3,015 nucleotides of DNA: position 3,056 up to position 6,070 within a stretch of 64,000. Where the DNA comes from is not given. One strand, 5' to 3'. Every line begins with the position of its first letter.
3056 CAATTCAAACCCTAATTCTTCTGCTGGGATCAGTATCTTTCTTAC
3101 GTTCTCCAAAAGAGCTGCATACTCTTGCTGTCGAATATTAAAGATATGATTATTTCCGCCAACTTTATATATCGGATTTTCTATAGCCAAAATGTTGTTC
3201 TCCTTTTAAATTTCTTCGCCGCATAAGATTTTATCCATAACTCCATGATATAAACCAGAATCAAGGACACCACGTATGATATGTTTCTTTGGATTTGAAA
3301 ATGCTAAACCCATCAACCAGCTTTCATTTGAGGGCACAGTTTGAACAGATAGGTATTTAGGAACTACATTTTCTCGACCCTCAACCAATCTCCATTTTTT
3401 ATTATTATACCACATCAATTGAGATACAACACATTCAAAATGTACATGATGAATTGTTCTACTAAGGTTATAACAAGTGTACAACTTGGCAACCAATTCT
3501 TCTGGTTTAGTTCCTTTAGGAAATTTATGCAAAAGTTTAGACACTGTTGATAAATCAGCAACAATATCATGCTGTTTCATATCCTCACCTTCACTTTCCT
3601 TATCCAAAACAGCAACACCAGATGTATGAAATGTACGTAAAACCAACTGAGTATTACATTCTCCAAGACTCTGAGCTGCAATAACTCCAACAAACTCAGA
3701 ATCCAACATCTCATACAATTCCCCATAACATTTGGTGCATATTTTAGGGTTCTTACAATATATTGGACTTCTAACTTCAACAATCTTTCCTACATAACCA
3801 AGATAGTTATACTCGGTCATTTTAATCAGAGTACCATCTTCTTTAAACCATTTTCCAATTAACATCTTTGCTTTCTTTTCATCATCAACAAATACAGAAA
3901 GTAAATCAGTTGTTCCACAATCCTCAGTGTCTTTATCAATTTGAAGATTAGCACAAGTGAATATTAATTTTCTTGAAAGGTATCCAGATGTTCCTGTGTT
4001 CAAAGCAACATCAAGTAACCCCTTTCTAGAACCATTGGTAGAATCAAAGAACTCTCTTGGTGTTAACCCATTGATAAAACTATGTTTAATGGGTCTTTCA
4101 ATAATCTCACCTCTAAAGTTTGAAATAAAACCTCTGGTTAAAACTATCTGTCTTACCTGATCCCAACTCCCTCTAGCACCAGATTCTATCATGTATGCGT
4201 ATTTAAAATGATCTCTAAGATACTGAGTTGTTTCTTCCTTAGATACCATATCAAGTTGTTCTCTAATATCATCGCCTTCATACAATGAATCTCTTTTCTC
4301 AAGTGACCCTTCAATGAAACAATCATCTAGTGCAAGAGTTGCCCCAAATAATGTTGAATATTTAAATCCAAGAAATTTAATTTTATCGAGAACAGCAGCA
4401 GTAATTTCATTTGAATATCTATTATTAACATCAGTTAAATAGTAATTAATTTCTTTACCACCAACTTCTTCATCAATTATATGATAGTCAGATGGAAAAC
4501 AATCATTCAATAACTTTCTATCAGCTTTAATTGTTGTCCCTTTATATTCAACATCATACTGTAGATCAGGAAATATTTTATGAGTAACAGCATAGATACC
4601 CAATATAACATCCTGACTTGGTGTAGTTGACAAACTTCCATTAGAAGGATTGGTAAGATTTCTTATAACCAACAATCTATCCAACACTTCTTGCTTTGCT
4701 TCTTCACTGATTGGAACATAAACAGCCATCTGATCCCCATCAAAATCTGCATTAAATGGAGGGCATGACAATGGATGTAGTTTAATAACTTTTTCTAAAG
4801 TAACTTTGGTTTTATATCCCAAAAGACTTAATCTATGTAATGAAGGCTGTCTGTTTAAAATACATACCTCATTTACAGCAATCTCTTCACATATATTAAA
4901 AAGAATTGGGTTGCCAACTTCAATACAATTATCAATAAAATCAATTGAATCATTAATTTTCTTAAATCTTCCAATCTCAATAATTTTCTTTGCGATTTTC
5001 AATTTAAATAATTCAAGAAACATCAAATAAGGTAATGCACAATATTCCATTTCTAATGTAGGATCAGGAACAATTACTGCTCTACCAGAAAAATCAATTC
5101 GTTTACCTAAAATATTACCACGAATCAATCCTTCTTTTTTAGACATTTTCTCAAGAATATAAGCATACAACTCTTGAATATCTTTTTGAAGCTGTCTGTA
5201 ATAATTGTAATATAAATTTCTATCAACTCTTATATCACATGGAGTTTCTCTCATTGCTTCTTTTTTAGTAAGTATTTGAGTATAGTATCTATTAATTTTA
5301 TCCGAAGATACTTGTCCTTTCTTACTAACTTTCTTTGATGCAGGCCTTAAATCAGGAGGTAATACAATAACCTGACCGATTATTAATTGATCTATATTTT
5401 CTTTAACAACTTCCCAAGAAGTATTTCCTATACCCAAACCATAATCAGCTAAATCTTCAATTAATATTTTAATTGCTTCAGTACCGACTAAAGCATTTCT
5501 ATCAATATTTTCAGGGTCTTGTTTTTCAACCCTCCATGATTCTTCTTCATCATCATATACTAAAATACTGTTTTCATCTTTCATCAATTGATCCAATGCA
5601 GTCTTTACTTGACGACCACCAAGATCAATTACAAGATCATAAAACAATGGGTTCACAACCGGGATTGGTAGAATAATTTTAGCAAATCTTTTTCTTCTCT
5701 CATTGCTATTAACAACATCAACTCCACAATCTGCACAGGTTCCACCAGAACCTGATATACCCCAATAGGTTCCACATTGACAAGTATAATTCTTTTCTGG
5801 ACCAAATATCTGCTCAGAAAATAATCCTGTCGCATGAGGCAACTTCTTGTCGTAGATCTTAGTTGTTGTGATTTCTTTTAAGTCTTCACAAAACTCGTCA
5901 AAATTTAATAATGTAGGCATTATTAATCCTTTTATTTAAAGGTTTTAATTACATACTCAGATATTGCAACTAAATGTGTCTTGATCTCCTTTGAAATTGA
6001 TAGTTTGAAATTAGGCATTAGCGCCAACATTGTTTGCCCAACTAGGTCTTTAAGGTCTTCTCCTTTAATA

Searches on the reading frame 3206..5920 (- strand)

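Call 19: search_protein_families(library=pfam, proteins=[window:3206-5920:-], max_evalue=0.01)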
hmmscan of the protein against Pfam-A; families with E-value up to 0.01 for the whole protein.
window:3206-5920:- (904 aa): 5 families
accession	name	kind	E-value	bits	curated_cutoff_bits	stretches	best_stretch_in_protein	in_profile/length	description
PF00623.25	RNA_pol_Rpb1_2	-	1.2e-33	117.2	25.3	2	329-413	81-161/166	RNA polymerase Rpb1, domain 2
PF04998.22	RNA_pol_Rpb1_5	-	6.3e-26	91.9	28.5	1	618-776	1-106/267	RNA polymerase Rpb1, domain 5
PF04997.17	RNA_pol_Rpb1_1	-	7.5e-13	48.9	39.7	1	16-143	24-126/312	RNA polymerase Rpb1, domain 1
PF04983.23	RNA_pol_Rpb1_3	-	9.8e-10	39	28.9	1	481-534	108-162/162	RNA polymerase Rpb1, domain 3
PF05000.22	RNA_pol_Rpb1_4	-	9.2e-05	22.8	24.8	1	572-615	48-106/107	RNA polymerase Rpb1, domain 4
